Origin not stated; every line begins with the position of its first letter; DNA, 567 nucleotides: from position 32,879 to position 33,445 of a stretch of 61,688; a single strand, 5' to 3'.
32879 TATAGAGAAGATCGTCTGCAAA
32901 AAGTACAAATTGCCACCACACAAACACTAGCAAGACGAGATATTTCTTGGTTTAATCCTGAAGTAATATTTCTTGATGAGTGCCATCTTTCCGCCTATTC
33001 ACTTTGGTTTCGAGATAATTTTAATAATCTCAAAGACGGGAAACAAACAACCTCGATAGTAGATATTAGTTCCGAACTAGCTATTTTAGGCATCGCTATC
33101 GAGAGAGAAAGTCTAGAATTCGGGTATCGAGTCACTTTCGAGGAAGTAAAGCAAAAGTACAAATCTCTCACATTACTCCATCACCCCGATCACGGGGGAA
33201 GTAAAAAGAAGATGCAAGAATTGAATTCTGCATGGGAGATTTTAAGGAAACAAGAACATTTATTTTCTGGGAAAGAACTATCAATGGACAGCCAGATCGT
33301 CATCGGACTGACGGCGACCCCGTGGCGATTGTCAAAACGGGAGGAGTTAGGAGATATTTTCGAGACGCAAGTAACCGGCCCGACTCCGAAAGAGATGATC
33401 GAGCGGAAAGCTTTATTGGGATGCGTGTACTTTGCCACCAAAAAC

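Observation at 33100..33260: J-domain (HPD) inserted into the core of an SF2 helicase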

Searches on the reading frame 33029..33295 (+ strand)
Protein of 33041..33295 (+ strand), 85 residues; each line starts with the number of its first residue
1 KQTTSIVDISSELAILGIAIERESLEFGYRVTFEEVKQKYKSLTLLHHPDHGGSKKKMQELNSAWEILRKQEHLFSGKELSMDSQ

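Call 13: search_solved_structures(query=window:33041-33295:+, max_evalue=1, show_alignments=3)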
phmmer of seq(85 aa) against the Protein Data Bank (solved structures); distinct sequences matched with E-value up to 1: 35.
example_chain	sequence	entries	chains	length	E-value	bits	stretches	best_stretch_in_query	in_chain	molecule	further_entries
1faf_A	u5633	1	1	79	2.3e-06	30.8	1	33-70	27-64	LARGE T ANTIGEN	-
2lo1_A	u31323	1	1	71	0.0014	22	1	30-70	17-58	DnaJ homolog subfamily A member 1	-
2m6y_A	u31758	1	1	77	0.0023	21.3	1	30-70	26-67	DnaJ homolog subfamily A member 1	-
8e2o_A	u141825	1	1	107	0.0029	21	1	31-70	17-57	Isoform 2 of DnaJ homolog subfamily A member 1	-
1wjz_A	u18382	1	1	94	0.014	18.8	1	32-72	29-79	1700030A21Rik protein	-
4j7z_A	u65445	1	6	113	0.017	18.6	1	30-72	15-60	Chaperone protein DnaJ 2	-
9dyv_A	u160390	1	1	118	0.018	18.5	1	30-72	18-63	Chaperone protein DnaJ 2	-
6d6x_A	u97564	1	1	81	0.018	18.4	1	33-71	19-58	Type II HSP40 co-chaperone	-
8eod_A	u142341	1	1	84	0.02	18.3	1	33-71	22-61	Protein SIS1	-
2guz_A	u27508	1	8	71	0.022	18.2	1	31-71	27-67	Mitochondrial import inner membrane translocase subunit TIM14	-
4rwu_A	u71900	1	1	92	0.025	18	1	33-71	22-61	Protein SIS1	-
5vso_A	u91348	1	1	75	0.031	17.7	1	31-72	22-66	Yeast dnaJ protein 1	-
1hdj_A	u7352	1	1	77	0.036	17.5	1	30-70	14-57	HUMAN HSP40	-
1bqz_A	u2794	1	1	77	0.038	17.4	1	33-71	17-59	DNAJ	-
6psi_A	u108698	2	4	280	0.045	17.2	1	30-72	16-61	Chaperone protein DnaJ 2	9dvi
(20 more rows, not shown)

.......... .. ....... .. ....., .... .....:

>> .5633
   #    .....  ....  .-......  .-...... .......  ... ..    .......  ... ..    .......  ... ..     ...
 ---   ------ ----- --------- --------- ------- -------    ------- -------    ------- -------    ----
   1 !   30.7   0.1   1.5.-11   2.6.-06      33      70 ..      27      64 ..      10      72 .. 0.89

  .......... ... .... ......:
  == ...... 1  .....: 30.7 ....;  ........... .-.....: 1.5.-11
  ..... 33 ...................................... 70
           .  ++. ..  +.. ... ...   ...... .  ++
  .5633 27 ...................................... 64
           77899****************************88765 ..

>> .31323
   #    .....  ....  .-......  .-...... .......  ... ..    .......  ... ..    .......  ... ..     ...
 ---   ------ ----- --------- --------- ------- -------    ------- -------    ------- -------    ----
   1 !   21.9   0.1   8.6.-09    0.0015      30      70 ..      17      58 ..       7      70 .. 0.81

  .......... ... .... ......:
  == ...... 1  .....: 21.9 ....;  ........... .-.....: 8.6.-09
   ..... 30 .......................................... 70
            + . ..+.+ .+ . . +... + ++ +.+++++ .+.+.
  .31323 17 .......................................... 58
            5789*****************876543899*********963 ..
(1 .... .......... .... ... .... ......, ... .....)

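Call 29: find_homologous_proteins(query=window:33041-33295:+, max_evalue=0.001)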
Query seq(85 aa): no candidate shares three 5-residue words with the query. No homologue found.

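Call 35: search_protein_families(library=pfam, alignment_id=A2, max_evalue=0.01)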
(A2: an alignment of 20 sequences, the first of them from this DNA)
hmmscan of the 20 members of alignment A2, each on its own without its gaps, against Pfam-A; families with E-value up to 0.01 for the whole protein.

A. member 1, seq(83 aa): 1 family
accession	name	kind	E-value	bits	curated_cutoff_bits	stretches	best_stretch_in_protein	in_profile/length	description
PF00226.36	DnaJ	-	7.9e-08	32.7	27.8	1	35-76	12-57/63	DnaJ domain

B. families by the number of members that match (of 20 scanned): 2 families
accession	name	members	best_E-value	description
PF00226.36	DnaJ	19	2.2e-09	DnaJ domain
PF22981.1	RM2_Med14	1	0.0094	Mediator of RNA polymerase II transcription subunit 14, RM2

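Call 40: predict_structure(alignment_id=A2)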
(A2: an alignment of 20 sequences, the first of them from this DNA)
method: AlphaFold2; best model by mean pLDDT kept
length: 83 residues; sequences in the alignment: 20
mean_pLDDT: 78.0   pTM: 0.61
mean pLDDT of the five models: 78.0, 77.5, 76.9, 76.8, 75.0
residues with pLDDT >= 90: 14; 70-90: 49; 50-70: 16; < 50: 4
segments of 3 or more residues with pLDDT < 50: none
pLDDT, mean of each block of 10 residues (from residue 1): 56 85 67 78 90 81 90 84 52
secondary structure, 60 per line:
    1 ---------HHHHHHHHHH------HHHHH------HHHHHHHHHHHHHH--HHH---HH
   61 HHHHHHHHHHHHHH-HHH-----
elements in order: H10-19 H26-30 H37-50 H59-74

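Call 42: fold_search(model_id=the predicted structure, library=pdb)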
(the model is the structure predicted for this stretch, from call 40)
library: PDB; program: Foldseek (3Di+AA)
matches with E <= 10: 77; with E <= 0.001: 0
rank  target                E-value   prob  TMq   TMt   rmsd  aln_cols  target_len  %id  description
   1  1faf_MODEL_1_A        7.9e-03  1.00  0.60  0.62   4.0        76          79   30  NMR STRUCTURE OF THE N-TERMINAL J DOMAIN OF MURINE POLYOMAVIRUS T ANTIGENS. (released 2000-11-22)
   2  2guz_A                4.0e-02  1.00  0.58  0.68   2.0        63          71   27  Structure of the Tim14-Tim16 complex of the mitochondrial protein import motor (released 2006-10-03)
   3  4j7z_E                9.0e-02  0.99  0.54  0.46   4.2        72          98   28  Thermus thermophilus DNAJ J- and G/F-DOMAINS (released 2013-07-31)
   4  4j7z_D                1.0e-01  0.98  0.52  0.42   5.0        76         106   29  Thermus thermophilus DNAJ J- and G/F-DOMAINS (released 2013-07-31)
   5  9dyv_MODEL_1_A        2.0e-01  0.99  0.50  0.37   2.4        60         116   33  Assembly and functional mechanisms of the Hsp70-Hsp40 chaperone machinery (released 2025-10-22)
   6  6psi_MODEL_1_A        2.3e-01  0.98  0.50  0.16   2.1        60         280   33  Structural Basis for Client Recognition and Activity of Hsp40 Chaperones (released 2019-09-18)
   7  6iws_MODEL_1_A        2.6e-01  0.97  0.50  0.56   2.6        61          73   24  Solution structure of the J-domain of Tid1, a Mitochondrial Hsp40/DnaJ Protein (released 2019-12-11)
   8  2guz_B                3.1e-01  0.92  0.52  0.64   3.7        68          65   16  Structure of the Tim14-Tim16 complex of the mitochondrial protein import motor (released 2006-10-03)
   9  2ctr_MODEL_1_A        4.0e-01  0.92  0.45  0.43   4.3        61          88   24  Solution structure of J-domain from human DnaJ subfamily B menber 9 (released 2005-11-24)
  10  9fqr_HA               5.2e-01  0.95  0.53  0.16   2.8        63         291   16  96-nm repeat of axonemal doublet microtubules from bovine sperm (released 2025-03-26)
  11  6jmg_A                5.2e-01  0.85  0.56  0.19  10.2        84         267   21  Crystal structure of xRbj (released 2020-03-11)
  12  2cug_MODEL_1_A        5.9e-01  0.94  0.51  0.48   2.3        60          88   22  Solution structure of the J domain of the pseudo DnaJ protein, mouse hypothetical mKIAA0962 (released 2005-11-26)
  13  3ucs_C                6.2e-01  0.84  0.52  0.57   4.3        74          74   22  Crystal structure of the complex between CBPA J-domain and CBPM (released 2013-07-03)
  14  3ucs_D                7.1e-01  0.92  0.50  0.59   2.4        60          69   23  Crystal structure of the complex between CBPA J-domain and CBPM (released 2013-07-03)
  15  9dvi_A                7.1e-01  0.72  0.42  0.15   2.8        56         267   28  Hetero-hexameric Hsp70-Hsp40-DafA complex (released 2025-10-22)
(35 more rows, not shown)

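Call 43: search_protein_representatives(alignment_id=A2)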
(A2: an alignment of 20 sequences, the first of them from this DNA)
Query: 20 sequences, 80 profile positions. Proteins with E-value up to 0.001 (for the whole library): 17143; up to 1e-10: 42; up to 1e-30: 0. The best 150 are listed.
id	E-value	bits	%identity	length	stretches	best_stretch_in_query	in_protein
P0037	4.0e-24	100.5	-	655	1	1-78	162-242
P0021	5.1e-24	100.2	-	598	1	1-80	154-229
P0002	2.3e-23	98.0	-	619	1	1-80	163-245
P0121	6.1e-23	96.7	-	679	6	32-71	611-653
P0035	2.4e-22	94.8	-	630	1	2-79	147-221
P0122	5.2e-17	77.7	-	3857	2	22-72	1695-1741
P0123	1.9e-15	72.7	-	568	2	17-72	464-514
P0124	3.4e-15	71.9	-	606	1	1-78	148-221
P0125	6.3e-15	71.0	-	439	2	19-68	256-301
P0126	7.7e-15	70.7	-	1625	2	29-69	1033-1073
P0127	1.2e-14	70.1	-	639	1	7-78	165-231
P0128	1.2e-14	70.1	-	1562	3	15-71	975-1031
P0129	4.0e-14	68.5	-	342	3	30-65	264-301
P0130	7.2e-14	67.6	-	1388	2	33-70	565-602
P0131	1.2e-13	66.9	-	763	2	29-70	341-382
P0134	6.3e-13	64.6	-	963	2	28-69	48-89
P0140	5.5e-12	61.6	-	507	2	30-73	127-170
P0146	2.9e-11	59.3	-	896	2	12-68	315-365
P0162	1.4e-10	57.1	-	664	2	29-73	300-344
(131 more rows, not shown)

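Call 44: search_protein_families(library=pfam, proteins=[P0121, P0123, P0124, P0125, P0127, P0131, P0134, P0140, P0146, P0162], max_evalue=0.0001)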
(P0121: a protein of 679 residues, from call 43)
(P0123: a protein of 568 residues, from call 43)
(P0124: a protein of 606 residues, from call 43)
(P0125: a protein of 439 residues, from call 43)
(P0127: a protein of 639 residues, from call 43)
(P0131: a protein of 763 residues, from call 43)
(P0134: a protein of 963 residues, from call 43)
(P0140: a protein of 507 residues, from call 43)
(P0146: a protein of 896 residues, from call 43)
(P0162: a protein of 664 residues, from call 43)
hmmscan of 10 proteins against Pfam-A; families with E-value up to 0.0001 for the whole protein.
P0121 (679 aa): 4 families
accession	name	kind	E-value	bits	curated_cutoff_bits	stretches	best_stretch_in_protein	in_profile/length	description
PF00226.36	DnaJ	-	1.2e-121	397.2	27.8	6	231-292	1-63/63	DnaJ domain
PF19872.4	DUF6345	-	1.1e-06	28.8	26.9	0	245-272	160-187/221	Family of unknown function (DUF6345)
PF13446.11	RPT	-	4.1e-06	27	28.2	0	19-49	6-35/59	A repeated domain in UCH-protein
PF00191.25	Annexin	-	1.7e-05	25.2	25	0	475-503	17-45/66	Annexin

P0123 (568 aa): 1 family
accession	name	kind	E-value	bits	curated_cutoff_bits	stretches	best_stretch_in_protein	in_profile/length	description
PF00226.36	DnaJ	-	1.5e-14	54.2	27.8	1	467-515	6-57/63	DnaJ domain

P0124 (606 aa): 5 families
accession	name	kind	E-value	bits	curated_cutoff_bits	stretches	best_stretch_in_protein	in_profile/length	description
PF04851.21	ResIII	-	1.8e-18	67.4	22.5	1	10-142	2-145/164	Type III restriction enzyme, res subunit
PF00271.37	Helicase_C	-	6.3e-12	46.2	23.5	1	326-421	15-109/110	Helicase conserved C-terminal domain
PF00270.35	DEAD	-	1.2e-08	35.3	26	1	22-137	6-132/167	DEAD/DEAH box helicase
PF10571.15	UPF0547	-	1.9e-07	31.5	29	1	463-487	1-26/26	Uncharacterised protein family UPF0547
PF18766.7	SWI2_SNF2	-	9.6e-05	22.6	26.7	0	223-288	134-196/221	SWI2/SNF2 ATPase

P0125 (439 aa): 1 family
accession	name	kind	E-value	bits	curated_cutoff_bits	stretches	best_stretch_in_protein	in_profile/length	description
PF00226.36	DnaJ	-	6.7e-12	45.8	27.8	1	255-301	4-52/63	DnaJ domain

P0127 (639 aa): 4 families
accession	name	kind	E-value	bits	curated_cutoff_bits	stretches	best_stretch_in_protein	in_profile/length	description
PF04851.21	ResIII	-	1.2e-16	61.5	22.5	1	20-153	2-146/164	Type III restriction enzyme, res subunit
PF00271.37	Helicase_C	-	1.5e-11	45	23.5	1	337-432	14-109/110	Helicase conserved C-terminal domain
PF00270.35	DEAD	-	4.2e-07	30.3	26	1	30-147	4-132/167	DEAD/DEAH box helicase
PF00226.36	DnaJ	-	3.3e-05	24.3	27.8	0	184-228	11-59/63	DnaJ domain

P0131 (763 aa): 1 family
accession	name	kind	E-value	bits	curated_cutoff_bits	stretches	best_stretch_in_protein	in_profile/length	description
PF00226.36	DnaJ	-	6.8e-17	61.8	27.8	2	46-104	1-62/63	DnaJ domain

P0134 (963 aa): 5 families
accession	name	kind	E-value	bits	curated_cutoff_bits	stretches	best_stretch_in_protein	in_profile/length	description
PF00226.36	DnaJ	-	1.3e-30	105.7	27.8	2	41-93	1-57/63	DnaJ domain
PF00169.35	PH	-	4.5e-15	56.5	25.1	1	267-360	2-103/105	PH domain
PF00595.29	PDZ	-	7.7e-13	49.1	23.2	1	109-186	3-79/81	PDZ domain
PF17820.7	PDZ_6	-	1.9e-07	31.2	27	0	137-187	4-52/54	PDZ domain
PF15413.13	PH_11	-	5.3e-05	24.1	30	0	283-358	16-99/101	Pleckstrin homology domain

P0140 (507 aa): 2 families
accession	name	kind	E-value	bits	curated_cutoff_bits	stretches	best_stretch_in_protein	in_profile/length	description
PF08238.18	Sel1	-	1.2e-20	73.6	30.7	2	397-430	2-35/36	Sel1 repeat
PF00226.36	DnaJ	-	2.1e-19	69.8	27.8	1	122-171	5-58/63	DnaJ domain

P0146 (896 aa): 7 families
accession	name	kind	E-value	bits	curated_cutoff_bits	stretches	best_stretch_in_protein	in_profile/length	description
PF00226.36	DnaJ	-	1.2e-27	96.2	27.8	2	319-367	2-54/63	DnaJ domain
PF00515.34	TPR_1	-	4.2e-16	58.4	27.8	1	670-702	1-33/34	Tetratricopeptide repeat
PF07719.23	TPR_2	-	1.9e-09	37.3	27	0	670-702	1-33/34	Tetratricopeptide repeat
PF13424.12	TPR_12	-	4.2e-09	36.9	30.1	1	634-699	8-74/77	Tetratricopeptide repeat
PF13414.12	TPR_11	-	6.6e-06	26.2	26.8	0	636-677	1-42/42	TPR repeat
PF25575.1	TPR_BSK1_C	-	8.5e-06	26.1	42.2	0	116-157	35-76/118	Serine/threonine-protein kinase BSK1-like, TPR repeats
PF13431.12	TPR_17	-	2.4e-05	24.7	24.4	0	692-723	1-32/34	Tetratricopeptide repeat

P0162 (664 aa): 1 family
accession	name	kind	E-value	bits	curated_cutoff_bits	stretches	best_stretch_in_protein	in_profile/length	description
PF00226.36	DnaJ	-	2.3e-17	63.3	27.8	1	293-343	2-56/63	DnaJ domain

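Call 50: search_dna_similar(query=window:33029-33277:+, collection=phages, mode=protein, max_evalue=0.01, max_rows=40)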
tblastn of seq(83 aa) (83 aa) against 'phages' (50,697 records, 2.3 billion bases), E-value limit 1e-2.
Records with a match: 31; places in all: 31; records where one place covers at least 80% of the query: 3.
Best place of each record, by identity: <60% 31.
By first word of the organism name: Aeromonas 21; uncultured 2; Agrobacterium 2; Nitratidesulfovibrio 1; Desulfovibrio 1; Cronobacter 1; Enterococcus 1; Variovorax 1; Klebsiella 1.
By host as written in the record: Aeromonas salmonicida 7; Aeromonas salmonicida subsp. salmonicida 6; Aeromonas hydrophila 3; - 2; Agrobacterium tumefaciens C58 2; Nitratidesulfovibrio vulgaris ATCC7757 (synonym: Desulfovibtio vulgaris) 1; Desulfovibrio vulgaris ATCC 7757 1; Cronobacter sakazakii 1; and 8 more.
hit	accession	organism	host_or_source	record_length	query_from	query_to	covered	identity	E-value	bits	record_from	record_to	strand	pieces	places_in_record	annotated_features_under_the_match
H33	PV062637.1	Nitratidesulfovibrio phage SRB7757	Nitratidesulfovibrio vulgaris ATCC7757 ...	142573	4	74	86%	36.6%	6e-5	45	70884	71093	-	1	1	record has no annotation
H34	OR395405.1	Desulfovibrio phage 7757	Desulfovibrio vulgaris ATCC 7757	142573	4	74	86%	36.6%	6e-5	45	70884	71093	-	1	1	record has no annotation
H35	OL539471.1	Cronobacter phage vB_CsaD_Banach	Cronobacter sakazakii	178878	1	74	89%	33.8%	1e-2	38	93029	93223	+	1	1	hypothetical protein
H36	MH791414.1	Aeromonas phage Aswh_1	Aeromonas salmonicida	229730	17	73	69%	40.4%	1e-4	44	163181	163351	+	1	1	hypothetical protein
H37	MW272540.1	Aeromonas phage ZPAH1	Aeromonas hydrophila J1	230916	17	73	69%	40.4%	1e-4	44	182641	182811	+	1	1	hypothetical protein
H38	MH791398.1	Aeromonas phage Asswx_1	Aeromonas salmonicida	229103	23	74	63%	38.5%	4e-4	42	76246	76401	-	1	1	hypothetical protein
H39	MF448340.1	Aeromonas phage AS-zj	Aeromonas salmonicida subsp. salmonicida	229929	23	74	63%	38.5%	4e-4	42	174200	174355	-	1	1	hypothetical protein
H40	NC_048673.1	Aeromonas phage AS-zj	Aeromonas salmonicida subsp. salmonicida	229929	23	74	63%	38.5%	4e-4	42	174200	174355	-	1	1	hypothetical protein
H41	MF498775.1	Aeromonas phage AS-sw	Aeromonas salmonicida subsp. salmonicida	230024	23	74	63%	38.5%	4e-4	42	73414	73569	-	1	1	hypothetical protein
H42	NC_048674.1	Aeromonas phage AS-sw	Aeromonas salmonicida subsp. salmonicida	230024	23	74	63%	38.5%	4e-4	42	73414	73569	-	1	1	hypothetical protein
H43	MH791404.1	Aeromonas phage Assk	Aeromonas salmonicida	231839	23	74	63%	38.5%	4e-4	42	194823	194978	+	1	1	hypothetical protein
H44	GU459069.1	Aeromonas phage 65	Aeromonas salmonicida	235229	23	73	61%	39.2%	2e-5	46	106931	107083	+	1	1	conserved hypothetical protein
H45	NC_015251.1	Aeromonas phage 65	Aeromonas salmonicida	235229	23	73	61%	39.2%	2e-5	46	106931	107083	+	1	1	hypothetical protein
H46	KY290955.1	Aeromonas phage 65.2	Aeromonas salmonicida HER1110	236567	23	73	61%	39.2%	2e-5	46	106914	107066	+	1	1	hypothetical protein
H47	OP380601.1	Aeromonas phage avDM6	Aeromonas hydrophila BIOTECH 10089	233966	23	73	61%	37.3%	4e-5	45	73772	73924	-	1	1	hypothetical protein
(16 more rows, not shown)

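Call 51: get_annotated_region(hit=H33, flank=2500)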
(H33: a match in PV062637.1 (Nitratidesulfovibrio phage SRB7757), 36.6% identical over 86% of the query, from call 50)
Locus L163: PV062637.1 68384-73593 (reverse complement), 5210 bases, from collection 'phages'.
description: UNVERIFIED: Nitratidesulfovibrio phage SRB7757, complete genome.
organism: Nitratidesulfovibrio phage SRB7757 (NCBI taxid 3400148)
taxonomy: Viruses; Duplodnaviria; Heunggongvirae; Uroviricota; Caudoviricetes
host: Nitratidesulfovibrio vulgaris ATCC7757 (synonym: Desulfovibtio vulgaris); source: -; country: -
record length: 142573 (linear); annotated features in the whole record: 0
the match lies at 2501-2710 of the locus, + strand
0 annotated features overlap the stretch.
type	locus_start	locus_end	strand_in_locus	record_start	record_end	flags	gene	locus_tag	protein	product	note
